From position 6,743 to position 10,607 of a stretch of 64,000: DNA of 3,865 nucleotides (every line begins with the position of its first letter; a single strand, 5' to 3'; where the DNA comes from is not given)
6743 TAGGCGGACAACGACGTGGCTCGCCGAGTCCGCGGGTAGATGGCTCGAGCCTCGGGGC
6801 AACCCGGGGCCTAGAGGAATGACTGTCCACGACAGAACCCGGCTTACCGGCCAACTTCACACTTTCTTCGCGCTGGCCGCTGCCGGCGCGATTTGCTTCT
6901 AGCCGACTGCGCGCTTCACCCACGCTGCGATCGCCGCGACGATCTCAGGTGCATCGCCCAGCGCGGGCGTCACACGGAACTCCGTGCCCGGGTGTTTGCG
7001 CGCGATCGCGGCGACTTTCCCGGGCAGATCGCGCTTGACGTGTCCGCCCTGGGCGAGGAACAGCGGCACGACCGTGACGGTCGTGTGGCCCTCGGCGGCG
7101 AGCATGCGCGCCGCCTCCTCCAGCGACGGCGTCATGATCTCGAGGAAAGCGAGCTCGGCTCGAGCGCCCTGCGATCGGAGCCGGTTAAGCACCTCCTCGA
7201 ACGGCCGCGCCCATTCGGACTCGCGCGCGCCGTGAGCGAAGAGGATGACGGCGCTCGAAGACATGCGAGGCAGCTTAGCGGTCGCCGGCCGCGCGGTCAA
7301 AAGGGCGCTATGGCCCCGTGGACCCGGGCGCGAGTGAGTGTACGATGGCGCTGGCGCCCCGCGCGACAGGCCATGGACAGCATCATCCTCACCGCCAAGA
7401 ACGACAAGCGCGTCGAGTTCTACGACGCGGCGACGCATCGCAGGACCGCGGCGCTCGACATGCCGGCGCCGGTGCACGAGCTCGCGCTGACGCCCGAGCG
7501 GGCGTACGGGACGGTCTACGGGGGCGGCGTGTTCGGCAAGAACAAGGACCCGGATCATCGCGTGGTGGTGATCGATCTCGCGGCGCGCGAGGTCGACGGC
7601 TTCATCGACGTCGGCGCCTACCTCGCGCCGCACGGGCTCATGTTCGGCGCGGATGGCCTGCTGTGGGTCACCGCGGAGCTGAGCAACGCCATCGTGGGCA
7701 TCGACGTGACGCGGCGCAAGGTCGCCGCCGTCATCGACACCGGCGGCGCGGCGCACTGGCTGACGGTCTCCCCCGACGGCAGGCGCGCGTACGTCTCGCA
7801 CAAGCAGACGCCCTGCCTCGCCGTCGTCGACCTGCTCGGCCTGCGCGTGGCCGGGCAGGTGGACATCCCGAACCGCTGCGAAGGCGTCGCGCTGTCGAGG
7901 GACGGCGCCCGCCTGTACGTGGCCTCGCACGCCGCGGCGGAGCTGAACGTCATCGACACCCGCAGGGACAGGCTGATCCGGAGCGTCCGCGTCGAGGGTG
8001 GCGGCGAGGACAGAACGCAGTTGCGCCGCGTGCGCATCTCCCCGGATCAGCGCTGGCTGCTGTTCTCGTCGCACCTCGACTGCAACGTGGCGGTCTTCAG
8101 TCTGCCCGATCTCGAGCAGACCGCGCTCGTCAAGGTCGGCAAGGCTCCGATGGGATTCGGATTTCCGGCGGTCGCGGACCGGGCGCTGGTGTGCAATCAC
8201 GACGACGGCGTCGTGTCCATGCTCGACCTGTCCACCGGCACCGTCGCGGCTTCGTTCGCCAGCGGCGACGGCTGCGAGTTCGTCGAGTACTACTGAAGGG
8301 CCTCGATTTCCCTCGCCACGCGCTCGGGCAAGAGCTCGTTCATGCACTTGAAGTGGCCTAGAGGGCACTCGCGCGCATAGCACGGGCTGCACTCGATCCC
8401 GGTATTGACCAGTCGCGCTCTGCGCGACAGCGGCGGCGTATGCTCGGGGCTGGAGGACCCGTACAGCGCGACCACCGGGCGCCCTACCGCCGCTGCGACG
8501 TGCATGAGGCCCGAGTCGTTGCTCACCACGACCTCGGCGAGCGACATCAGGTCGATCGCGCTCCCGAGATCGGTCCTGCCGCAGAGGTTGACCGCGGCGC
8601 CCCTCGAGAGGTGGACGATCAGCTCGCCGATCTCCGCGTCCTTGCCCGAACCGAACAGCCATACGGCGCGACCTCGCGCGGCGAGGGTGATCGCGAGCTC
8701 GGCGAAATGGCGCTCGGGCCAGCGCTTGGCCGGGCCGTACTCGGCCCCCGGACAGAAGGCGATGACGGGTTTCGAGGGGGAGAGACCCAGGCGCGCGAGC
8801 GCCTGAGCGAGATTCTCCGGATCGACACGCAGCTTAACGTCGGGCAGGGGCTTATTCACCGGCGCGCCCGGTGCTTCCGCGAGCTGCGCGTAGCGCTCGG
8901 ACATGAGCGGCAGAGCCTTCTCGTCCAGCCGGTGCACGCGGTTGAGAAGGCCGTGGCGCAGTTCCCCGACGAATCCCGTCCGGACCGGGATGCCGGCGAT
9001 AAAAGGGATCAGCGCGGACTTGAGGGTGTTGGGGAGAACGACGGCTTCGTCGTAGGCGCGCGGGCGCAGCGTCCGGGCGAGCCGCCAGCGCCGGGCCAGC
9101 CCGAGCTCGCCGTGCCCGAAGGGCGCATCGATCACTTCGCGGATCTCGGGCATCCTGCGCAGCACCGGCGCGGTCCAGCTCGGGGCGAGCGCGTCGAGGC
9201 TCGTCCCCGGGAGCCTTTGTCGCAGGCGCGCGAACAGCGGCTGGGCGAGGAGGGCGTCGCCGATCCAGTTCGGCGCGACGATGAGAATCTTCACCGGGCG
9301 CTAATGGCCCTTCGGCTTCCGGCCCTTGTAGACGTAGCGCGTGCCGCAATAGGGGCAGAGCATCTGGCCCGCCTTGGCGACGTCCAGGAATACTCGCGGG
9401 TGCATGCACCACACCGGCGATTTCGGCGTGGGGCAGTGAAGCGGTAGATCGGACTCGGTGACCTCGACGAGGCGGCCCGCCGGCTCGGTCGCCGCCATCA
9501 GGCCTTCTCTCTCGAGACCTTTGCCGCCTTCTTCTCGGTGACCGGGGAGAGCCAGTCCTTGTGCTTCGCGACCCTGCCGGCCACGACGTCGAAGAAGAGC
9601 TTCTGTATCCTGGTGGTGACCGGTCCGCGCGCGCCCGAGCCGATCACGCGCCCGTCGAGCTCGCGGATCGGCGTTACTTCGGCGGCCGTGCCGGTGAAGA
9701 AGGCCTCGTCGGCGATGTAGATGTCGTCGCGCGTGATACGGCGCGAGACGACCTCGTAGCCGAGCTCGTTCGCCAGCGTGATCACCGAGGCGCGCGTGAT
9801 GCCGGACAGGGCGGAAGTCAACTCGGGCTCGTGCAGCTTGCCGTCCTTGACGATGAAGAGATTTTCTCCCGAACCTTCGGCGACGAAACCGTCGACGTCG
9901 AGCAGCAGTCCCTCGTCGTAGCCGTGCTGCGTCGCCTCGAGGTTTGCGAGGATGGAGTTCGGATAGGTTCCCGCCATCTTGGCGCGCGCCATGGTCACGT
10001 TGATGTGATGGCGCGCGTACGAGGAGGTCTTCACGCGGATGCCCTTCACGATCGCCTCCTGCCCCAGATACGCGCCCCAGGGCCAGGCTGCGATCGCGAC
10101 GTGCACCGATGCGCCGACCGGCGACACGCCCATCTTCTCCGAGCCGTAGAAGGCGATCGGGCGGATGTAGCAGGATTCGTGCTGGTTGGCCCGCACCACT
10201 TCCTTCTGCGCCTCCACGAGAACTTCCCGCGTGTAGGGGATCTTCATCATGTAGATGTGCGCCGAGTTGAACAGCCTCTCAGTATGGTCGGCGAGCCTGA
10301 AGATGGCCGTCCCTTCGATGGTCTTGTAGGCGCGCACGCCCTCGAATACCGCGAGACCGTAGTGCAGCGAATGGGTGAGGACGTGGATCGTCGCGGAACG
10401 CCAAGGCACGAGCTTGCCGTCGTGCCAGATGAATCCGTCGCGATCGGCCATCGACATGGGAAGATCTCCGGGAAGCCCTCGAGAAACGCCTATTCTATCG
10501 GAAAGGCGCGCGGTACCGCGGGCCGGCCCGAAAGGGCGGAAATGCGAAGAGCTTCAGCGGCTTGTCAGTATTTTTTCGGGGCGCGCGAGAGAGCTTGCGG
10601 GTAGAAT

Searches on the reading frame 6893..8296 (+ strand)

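Call 49: search_protein_families(library=pfam, proteins=[window:6893-8296:+])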
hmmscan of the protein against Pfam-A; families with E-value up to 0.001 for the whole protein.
window:6893-8296:+ (467 aa): 6 families
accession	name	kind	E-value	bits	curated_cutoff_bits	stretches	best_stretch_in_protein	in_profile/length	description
PF25174.1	Beta-prop_THOC3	-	5.7e-10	39.1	305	1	329-454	5-125/272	THOC3 beta-propeller domain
PF21783.3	YNCE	-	1.7e-09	37.9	27.1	1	216-368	173-325/339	YNCE-like beta-propeller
PF02239.22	Cytochrom_D1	-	1.6e-07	30.7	25.5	1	259-374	9-124/368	Cytochrome D1 heme domain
PF25168.1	Beta-prop_WDR36-Utp21_2nd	-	4.3e-07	30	84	1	322-438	194-302/335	WDR36/Utp21 second beta-propeller domain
PF23414.1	Beta-prop_EML_2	-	1.9e-05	24.6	90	0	309-406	22-112/266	Echinoderm microtubule-associated protein second beta-propeller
PF10282.15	Lactonase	-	3.7e-05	23.5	21.7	0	335-446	199-320/344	Lactonase, 7-bladed beta-propeller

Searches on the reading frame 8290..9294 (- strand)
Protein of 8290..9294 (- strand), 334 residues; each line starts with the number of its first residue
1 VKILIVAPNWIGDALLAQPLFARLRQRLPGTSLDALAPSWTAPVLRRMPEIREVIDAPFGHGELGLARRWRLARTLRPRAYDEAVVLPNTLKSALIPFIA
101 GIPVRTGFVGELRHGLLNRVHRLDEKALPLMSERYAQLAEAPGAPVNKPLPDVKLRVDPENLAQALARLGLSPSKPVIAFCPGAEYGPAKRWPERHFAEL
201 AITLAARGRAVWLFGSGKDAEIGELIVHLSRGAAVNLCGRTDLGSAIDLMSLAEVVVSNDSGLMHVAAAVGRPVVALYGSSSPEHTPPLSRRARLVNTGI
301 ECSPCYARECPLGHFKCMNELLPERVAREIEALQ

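Call 49: search_protein_families(library=pfam, proteins=[window:8290-9294:-])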
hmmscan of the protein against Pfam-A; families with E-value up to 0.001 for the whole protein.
window:8290-9294:- (334 aa): 1 family
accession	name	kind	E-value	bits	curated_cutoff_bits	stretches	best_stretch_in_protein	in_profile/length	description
PF01075.23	Glyco_transf_9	-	1.3e-68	231.4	22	1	69-314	1-245/247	Glycosyltransferase family 9 (heptosyltransferase)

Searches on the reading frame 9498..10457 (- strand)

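Call 49: search_protein_families(library=pfam, proteins=[window:9498-10457:-])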
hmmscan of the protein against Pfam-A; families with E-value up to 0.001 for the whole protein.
window:9498-10457:- (319 aa): 1 family
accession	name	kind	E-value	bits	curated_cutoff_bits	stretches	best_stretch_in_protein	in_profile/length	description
PF01063.24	Aminotran_4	-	9.5e-51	173.2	28.5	1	37-266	2-222/223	Amino-transferase class IV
